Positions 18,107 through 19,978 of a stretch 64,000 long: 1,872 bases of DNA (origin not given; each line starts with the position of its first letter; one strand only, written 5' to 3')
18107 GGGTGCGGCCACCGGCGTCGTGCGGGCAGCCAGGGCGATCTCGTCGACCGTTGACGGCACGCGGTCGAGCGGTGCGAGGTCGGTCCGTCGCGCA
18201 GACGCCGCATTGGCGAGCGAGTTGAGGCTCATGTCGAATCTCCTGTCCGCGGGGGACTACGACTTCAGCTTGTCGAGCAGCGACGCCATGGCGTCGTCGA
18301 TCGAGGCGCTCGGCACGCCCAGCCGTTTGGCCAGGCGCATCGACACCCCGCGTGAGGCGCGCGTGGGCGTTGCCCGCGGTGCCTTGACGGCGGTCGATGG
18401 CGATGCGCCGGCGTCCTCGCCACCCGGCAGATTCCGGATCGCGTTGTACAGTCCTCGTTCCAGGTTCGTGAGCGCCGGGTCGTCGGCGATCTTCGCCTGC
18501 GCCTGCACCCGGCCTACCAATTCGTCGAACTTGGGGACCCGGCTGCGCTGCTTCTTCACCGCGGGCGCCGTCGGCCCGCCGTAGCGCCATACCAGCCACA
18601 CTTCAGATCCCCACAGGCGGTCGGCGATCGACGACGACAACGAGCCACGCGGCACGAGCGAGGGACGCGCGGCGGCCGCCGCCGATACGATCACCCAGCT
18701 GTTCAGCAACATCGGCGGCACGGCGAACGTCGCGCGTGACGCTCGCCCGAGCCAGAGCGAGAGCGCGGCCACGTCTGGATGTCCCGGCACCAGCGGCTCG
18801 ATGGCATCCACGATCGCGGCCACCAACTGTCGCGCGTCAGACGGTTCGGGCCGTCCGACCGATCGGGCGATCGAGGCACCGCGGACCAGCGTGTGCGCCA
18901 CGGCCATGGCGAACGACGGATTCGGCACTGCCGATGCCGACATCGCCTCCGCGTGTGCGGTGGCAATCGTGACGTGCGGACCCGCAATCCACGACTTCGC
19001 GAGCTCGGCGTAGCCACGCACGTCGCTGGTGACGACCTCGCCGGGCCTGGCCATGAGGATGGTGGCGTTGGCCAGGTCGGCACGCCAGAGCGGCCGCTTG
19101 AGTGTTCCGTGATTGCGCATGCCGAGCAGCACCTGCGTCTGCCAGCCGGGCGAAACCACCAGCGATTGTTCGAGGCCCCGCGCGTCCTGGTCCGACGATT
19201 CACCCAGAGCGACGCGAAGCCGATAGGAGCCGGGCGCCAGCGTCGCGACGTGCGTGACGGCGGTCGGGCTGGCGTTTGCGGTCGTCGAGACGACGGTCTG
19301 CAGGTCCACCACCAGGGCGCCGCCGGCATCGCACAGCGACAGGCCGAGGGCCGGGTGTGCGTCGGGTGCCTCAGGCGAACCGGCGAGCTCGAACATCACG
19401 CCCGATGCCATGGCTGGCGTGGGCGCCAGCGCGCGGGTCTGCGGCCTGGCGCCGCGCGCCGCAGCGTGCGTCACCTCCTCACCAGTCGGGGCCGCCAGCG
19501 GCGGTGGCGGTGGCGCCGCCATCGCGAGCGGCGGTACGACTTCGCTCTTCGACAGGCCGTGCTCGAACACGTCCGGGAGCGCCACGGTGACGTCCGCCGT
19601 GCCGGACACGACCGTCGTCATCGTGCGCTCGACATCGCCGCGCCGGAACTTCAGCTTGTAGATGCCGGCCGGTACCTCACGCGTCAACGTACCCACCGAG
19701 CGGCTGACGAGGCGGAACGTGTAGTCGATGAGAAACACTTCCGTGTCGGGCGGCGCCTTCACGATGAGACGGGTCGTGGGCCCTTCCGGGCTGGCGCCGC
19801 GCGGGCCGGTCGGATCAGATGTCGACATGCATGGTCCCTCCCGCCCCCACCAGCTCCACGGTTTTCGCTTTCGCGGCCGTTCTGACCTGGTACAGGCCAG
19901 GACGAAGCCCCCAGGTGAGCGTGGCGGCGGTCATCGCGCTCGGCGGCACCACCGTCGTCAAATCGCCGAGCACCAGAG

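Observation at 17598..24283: Tightly coupled operon stacking three or four different 'executioner' hydrolases with secreted and membrane partners: candidate uncharacterised conflict or cell-death system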

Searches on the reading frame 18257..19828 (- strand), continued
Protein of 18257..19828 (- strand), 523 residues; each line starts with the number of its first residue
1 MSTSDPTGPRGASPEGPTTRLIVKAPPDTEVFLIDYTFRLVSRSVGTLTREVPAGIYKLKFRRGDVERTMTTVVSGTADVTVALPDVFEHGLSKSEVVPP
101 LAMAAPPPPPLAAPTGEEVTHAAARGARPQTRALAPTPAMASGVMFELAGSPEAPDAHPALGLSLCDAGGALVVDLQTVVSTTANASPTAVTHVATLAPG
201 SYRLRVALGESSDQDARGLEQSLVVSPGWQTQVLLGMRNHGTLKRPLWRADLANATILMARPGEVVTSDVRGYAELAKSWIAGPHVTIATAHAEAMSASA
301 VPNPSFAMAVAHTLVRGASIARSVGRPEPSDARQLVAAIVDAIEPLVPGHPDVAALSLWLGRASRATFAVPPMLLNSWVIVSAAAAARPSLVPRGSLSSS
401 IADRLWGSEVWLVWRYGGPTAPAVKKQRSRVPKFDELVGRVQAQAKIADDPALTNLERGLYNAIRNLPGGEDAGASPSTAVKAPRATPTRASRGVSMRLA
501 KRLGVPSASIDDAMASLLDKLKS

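Call 86: search_protein_families(library=pfam, alignment_id=A4, max_evalue=0.0001)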
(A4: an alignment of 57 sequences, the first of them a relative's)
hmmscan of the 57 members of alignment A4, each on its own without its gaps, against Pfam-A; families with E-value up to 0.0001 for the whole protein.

A. member 1, L001:7449-8690:+ (413 aa): 1 family
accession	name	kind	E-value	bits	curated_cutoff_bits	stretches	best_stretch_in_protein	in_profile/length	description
PF00149.33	Metallophos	-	1.5e-08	35.8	21.5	1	140-330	2-190/191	Calcineurin-like phosphoesterase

B. families by the number of members that match (of 57 scanned): 77 families (the first 25 are shown)
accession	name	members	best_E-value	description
PF13365.12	Trypsin_2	3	3.2e-15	Trypsin-like peptidase domain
PF12770.12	CHAT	2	3e-54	CHAT domain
PF01223.29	Endonuclease_NS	2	5.3e-43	DNA/RNA non-specific endonuclease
PF02518.31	HATPase_c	2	3.9e-28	Histidine kinase-, DNA gyrase B-, and HSP90-like ATPase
PF05199.19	GMC_oxred_C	2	2.4e-16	GMC oxidoreductase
PF13450.12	NAD_binding_8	2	1.4e-11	NAD(P)-binding Rossmann-like domain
PF07992.20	Pyr_redox_2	2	1.3e-08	Pyridine nucleotide-disulphide oxidoreductase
PF00089.32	Trypsin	2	7.4e-08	Trypsin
PF01266.30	DAO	2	2.6e-07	FAD dependent oxidoreductase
PF01364.23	Peptidase_C25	2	3.7e-06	Peptidase family C25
PF00266.25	Aminotran_5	1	8.8e-74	Aminotransferase class-V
PF00158.32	Sigma54_activat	1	4.1e-68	Sigma-54 interaction domain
PF03631.20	Virul_fac_BrkB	1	8.2e-52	Virulence factor BrkB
PF07228.17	SpoIIE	1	2.9e-50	Stage II sporulation protein E (SpoIIE)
PF02637.23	GatB_Yqey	1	6.9e-48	GatB domain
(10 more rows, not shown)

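Call 89: search_solved_structures(query=A5, max_evalue=1)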
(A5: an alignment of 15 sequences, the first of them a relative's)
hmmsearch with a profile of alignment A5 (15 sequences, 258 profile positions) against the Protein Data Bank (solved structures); distinct sequences matched with E-value up to 1: 0.

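Call 90: search_protein_families(library=ncbifam, proteins=[L008:11596-12543:+, L001:6650-7432:+, L041:4933-5916:+, L047:7478-8995:+, L014:6028-7941:+, L012:6748-8937:+, L010:8037-8864:+, L010:8881-9990:+], max_evalue=0.01)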
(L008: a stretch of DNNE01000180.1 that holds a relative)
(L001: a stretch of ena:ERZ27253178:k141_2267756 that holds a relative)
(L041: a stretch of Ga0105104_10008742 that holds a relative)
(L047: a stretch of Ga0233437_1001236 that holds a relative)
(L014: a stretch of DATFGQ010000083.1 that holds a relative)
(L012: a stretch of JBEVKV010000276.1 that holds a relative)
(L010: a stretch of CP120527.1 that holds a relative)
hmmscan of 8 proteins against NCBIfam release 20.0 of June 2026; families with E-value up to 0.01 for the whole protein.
L008:11596-12543:+ (315 aa): 0 families

L001:6650-7432:+ (260 aa): 0 families

L041:4933-5916:+ (327 aa): 0 families

L047:7478-8995:+ (505 aa): 0 families

L014:6028-7941:+ (637 aa): 0 families

L012:6748-8937:+ (729 aa): 1 family
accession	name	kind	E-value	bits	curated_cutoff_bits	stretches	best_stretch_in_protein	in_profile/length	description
NF050131.1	BGluronaseAbsR1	equivalog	1.1e-32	113.4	650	1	536-728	62-254/361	beta-glucuronidase AbsR1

L010:8037-8864:+ (275 aa): 1 family
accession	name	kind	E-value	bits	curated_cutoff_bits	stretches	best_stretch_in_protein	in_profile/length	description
NF050131.1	BGluronaseAbsR1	equivalog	3.7e-34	118.3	650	1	93-275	70-254/361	beta-glucuronidase AbsR1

L010:8881-9990:+ (369 aa): 1 family
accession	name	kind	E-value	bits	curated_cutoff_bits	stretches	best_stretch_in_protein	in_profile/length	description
NF047832.1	caspase_w_EACC1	subfamily_domain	5e-11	42.5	140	1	20-256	2-210/211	caspase, EACC1-associated type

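Call 97: search_dna_similar(query=window:18260-19828:-, collection=plasmids, mode=protein, max_evalue=0.00001, max_rows=15)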
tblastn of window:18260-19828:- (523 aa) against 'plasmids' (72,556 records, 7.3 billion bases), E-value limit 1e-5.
Records with a match: 2; places in all: 2; records where one place covers at least 80% of the query: 0.
Best place of each record, by identity: <60% 2.
By first word of the organism name: Mesorhizobium 1; Sinorhizobium 1.
By predicted mobility (MOB-suite, as given by PLSDB): conjugative 2.
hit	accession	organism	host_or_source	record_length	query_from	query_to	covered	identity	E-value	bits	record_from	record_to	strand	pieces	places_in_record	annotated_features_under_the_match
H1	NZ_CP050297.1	Mesorhizobium huakuii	Oxytropis kamtschatica,cell ...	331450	27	414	74%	24.9%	4e-8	64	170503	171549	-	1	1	hypothetical protein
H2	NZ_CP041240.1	Sinorhizobium mexicanum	Acaciella angustissima,cell culture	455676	197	523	63%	24.4%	1e-7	62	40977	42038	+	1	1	hypothetical protein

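Call 98: search_dna_similar(query=window:18260-19828:-, collection=phages, mode=protein, max_evalue=0.00001, max_rows=10)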
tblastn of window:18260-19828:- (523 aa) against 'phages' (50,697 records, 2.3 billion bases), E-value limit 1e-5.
No match.

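Call 99: get_annotated_region(hit=H1, flank=7000)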
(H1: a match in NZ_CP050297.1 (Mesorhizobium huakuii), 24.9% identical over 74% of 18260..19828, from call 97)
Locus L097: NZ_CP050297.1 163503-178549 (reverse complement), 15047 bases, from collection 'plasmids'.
description: Mesorhizobium huakuii strain 583 plasmid p_2, complete sequence
organism: Mesorhizobium huakuii (NCBI taxid 28104)
taxonomy: Bacteria; Pseudomonadota; Alphaproteobacteria; Hyphomicrobiales; Phyllobacteriaceae; Mesorhizobium; Mesorhizobium huakuii
host: -; source: Oxytropis kamtschatica,cell culture,root nodule; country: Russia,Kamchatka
typing (MOB-suite, as given by PLSDB): conjugative; relaxase MOBP; mating-pair formation MPF_T
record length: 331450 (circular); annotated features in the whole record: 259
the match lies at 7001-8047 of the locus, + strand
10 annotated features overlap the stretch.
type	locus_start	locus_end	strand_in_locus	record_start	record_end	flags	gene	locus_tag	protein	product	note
CDS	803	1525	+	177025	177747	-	-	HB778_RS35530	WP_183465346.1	LuxR family transcriptional regulator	-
CDS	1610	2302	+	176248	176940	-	-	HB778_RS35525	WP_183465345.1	acyl-homoserine-lactone synthase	-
CDS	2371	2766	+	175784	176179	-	-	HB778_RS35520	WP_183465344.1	hypothetical protein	-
CDS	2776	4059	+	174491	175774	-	-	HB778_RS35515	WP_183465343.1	hypothetical protein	-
CDS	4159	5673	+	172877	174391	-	-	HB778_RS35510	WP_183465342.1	S8 family serine peptidase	GO:0006508 - proteolysis [Evidence IEA]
CDS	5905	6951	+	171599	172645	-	-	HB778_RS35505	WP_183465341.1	caspase family protein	GO:0006508 - proteolysis [Evidence IEA]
CDS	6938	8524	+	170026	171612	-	-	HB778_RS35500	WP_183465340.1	hypothetical protein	-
CDS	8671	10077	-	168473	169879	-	-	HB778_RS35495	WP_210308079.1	transposase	-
CDS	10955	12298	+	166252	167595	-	-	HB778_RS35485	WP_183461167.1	IS1380 family transposase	-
CDS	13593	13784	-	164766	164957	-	-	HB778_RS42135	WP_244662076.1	hypothetical protein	-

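Call 100: get_annotated_region(hit=H2, flank=7000)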
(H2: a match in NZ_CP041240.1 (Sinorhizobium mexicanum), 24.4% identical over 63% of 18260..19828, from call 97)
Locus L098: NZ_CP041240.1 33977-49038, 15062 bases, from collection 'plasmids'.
description: Sinorhizobium mexicanum strain ITTG R7 plasmid pEmeITTGR7b, complete sequence
organism: Sinorhizobium mexicanum (NCBI taxid 375549)
taxonomy: Bacteria; Pseudomonadota; Alphaproteobacteria; Hyphomicrobiales; Rhizobiaceae; Sinorhizobium; Sinorhizobium mexicanum
host: -; source: Acaciella angustissima,cell culture; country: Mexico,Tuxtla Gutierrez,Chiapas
typing (MOB-suite, as given by PLSDB): conjugative; replicon rep_cluster_471; relaxase MOBQ; mating-pair formation MPF_T
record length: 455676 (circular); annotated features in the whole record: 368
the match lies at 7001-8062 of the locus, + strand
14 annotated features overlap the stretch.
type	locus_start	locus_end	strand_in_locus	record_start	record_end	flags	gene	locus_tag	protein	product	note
CDS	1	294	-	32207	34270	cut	-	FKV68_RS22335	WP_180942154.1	N-acetylmuramoyl-L-alanine amidase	GO:0009253 - peptidoglycan catabolic process [Evidence IEA]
CDS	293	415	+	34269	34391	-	-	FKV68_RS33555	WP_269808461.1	hypothetical protein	-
CDS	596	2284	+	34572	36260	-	-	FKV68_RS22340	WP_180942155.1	hypothetical protein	-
CDS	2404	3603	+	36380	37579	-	-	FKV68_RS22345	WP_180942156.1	DegT/DnrJ/EryC1/StrS family aminotransferase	-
CDS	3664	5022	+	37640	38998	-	-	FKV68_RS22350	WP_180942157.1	hypothetical protein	-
CDS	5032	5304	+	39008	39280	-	-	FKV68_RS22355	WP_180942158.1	hypothetical protein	-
CDS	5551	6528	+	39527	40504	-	-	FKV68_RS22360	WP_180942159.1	caspase family protein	-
CDS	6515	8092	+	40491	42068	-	-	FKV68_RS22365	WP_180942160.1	hypothetical protein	-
CDS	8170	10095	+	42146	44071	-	-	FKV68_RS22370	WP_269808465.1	DNA/RNA non-specific endonuclease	-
CDS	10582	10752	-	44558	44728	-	-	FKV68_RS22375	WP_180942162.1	hypothetical protein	-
CDS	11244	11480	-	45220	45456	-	-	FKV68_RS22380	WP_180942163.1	hypothetical protein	-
CDS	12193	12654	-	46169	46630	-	-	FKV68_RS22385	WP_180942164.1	MucR family transcriptional regulator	GO:0006355 - regulation of DNA-templated transcription [Evidence IEA]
CDS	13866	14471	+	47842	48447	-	-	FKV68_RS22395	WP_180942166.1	hypothetical protein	-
CDS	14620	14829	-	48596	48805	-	-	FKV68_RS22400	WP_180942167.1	hypothetical protein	-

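Call 106: search_protein_families(library=padloc, alignment_id=A7, max_evalue=1e-8)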
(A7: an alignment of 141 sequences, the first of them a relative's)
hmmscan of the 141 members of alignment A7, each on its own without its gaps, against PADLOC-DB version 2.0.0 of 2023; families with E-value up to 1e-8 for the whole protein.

A. member 1, L001:7449-8690:+ (413 aa): 0 families

B. families by the number of members that match (of 141 scanned): 43 families (the first 25 are shown)
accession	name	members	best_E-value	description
PDLC04042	PD-T4-6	5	2.4e-77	-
PDLC04053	PD-T4-6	5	9.6e-73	-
PDLC04061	PD-T4-6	5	5.3e-71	-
PDLC04054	PD-T4-6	5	1.4e-69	-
PDLC04060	PD-T4-6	5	4.2e-69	-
PDLC04043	PD-T4-6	5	6e-69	-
PDLC04052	PD-T4-6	5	1.7e-68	-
PDLC04138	mad6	5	2.7e-66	mads_6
PDLC04057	PD-T4-6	5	1.1e-62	-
PDLC04047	PD-T4-6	5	6.2e-61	-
PDLC04039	PD-T4-6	5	9.9e-61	-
PDLC04041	PD-T4-6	5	7.1e-59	-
PDLC04040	PD-T4-6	5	3.1e-58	-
PDLC04048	PD-T4-6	5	1.2e-54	-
PDLC04044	PD-T4-6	5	5e-54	-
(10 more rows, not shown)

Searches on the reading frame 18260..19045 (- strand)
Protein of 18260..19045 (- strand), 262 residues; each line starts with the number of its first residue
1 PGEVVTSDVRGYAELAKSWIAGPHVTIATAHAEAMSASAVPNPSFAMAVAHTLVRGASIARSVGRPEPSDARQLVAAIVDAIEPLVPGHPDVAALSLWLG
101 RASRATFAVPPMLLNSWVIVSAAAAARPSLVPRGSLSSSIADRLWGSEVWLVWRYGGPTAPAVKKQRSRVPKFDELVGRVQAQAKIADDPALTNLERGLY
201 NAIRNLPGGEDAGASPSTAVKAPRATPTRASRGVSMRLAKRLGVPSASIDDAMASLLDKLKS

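Call 74: predict_structure(alignment_id=A3)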
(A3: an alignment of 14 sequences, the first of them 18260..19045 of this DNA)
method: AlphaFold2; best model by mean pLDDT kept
length: 262 residues; sequences in the alignment: 14
mean_pLDDT: 70.8   pTM: 0.57
mean pLDDT of the five models: 70.8, 70.1, 69.1, 67.5, 65.6
residues with pLDDT >= 90: 25; 70-90: 139; 50-70: 55; < 50: 43
segments of 3 or more residues with pLDDT < 50: 156-170, 208-230
pLDDT, mean of each block of 10 residues (from residue 1): 70 66 71 83 86 87 84 93 89 93 82 86 81 81 58 49 40 73 68 75 62 30 34 62 64 78 67
secondary structure, 60 per line:
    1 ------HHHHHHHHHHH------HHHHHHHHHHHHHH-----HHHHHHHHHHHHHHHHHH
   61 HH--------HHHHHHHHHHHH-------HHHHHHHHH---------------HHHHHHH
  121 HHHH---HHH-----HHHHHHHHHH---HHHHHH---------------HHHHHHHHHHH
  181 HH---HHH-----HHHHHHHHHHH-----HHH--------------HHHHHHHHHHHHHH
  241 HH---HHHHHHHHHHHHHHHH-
elements in order: H7-17 H24-37 H43-62 H71-82 H90-98 H114-124 H136-145 H149-154 H170-182 H194-204 H227-242 H246-261

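Call 76: fold_search(model_id=the predicted structure, library=pdb)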
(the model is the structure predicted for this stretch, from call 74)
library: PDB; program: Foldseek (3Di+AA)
matches with E <= 10: 30; with E <= 0.001: 0
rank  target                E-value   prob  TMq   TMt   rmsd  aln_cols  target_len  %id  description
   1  5tqb_B                6.4e-01  0.23  0.25  0.21  13.7       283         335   11  Crystal structure of assembly chaperone of ribosomal protein L4 (Acl4) in complex with ribosomal protein L4 (RpL4) (released 2017-02-15)
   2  3ceq_A                7.3e-01  0.12  0.18  0.18  15.6       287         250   12  The TPR domain of Human Kinesin Light Chain 2 (hKLC2) (released 2008-08-12)
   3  3edt_D                1.5e+00  0.12  0.23  0.24  14.4       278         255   14  Crystal structure of the mutated S328N hKLC2 TPR domain (released 2009-02-10)
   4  7np7_D4               2.1e+00  0.04  0.13  0.11  22.7       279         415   15  Structure of an intact ESX-5 inner membrane complex, Composite C1 model (released 2021-06-02)
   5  4u1d_C                2.9e+00  0.04  0.15  0.10  15.8       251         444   14  Structure of the PCI domain of translation initiation factor eIF3a (released 2014-09-10)
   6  7b9s_5                3.2e+00  0.03  0.14  0.09  22.9       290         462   13  Structure of the mycobacterial ESX-5 Type VII Secretion System hexameric pore complex (released 2021-07-07)
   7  5ic8_A                3.5e+00  0.14  0.17  0.16  17.5       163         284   11  Structure of UTP6 (released 2016-07-06)
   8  8xup_A                4.6e+00  0.08  0.28  0.28  13.3       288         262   10  Crystal structure of lipoprotein NlpI in complex with MepS (released 2024-06-05)
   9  8eex_B                6.1e+00  0.11  0.29  0.13  13.6       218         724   10  Cas7-11 in complex with Csx29 (released 2022-11-16)
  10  6w5q_A                6.1e+00  0.07  0.15  0.28  10.6       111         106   15  Structure of the globular C-terminal domain of P. aeruginosa LpoP (released 2020-05-06)
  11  1vg2                  6.1e+00  0.04  0.22  0.21  17.3       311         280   10  Crystal Structure Of Octaprenyl Pyrophosphate Synthase From Hyperthermophilic Thermotoga Maritima A76Y mutant (released 2004-05-18)
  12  3n3d_A                6.1e+00  0.02  0.16  0.14  15.6       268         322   12  Crystal structure of geranylgeranyl pyrophosphate synthase from lactobacillus brevis atcc 367 (released 2010-06-02)
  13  7np7_D1               6.1e+00  0.02  0.15  0.09  21.2       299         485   13  Structure of an intact ESX-5 inner membrane complex, Composite C1 model (released 2021-06-02)
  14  3n3d_B                6.4e+00  0.02  0.16  0.15  16.8       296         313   11  Crystal structure of geranylgeranyl pyrophosphate synthase from lactobacillus brevis atcc 367 (released 2010-06-02)
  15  4lfe_A                6.7e+00  0.02  0.16  0.15  18.4       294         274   11  Crystal structure of geranylgeranyl diphosphate synthase sub1274 (target efi-509455) from streptococcus uberis 0140j w (released 2013-07-10)
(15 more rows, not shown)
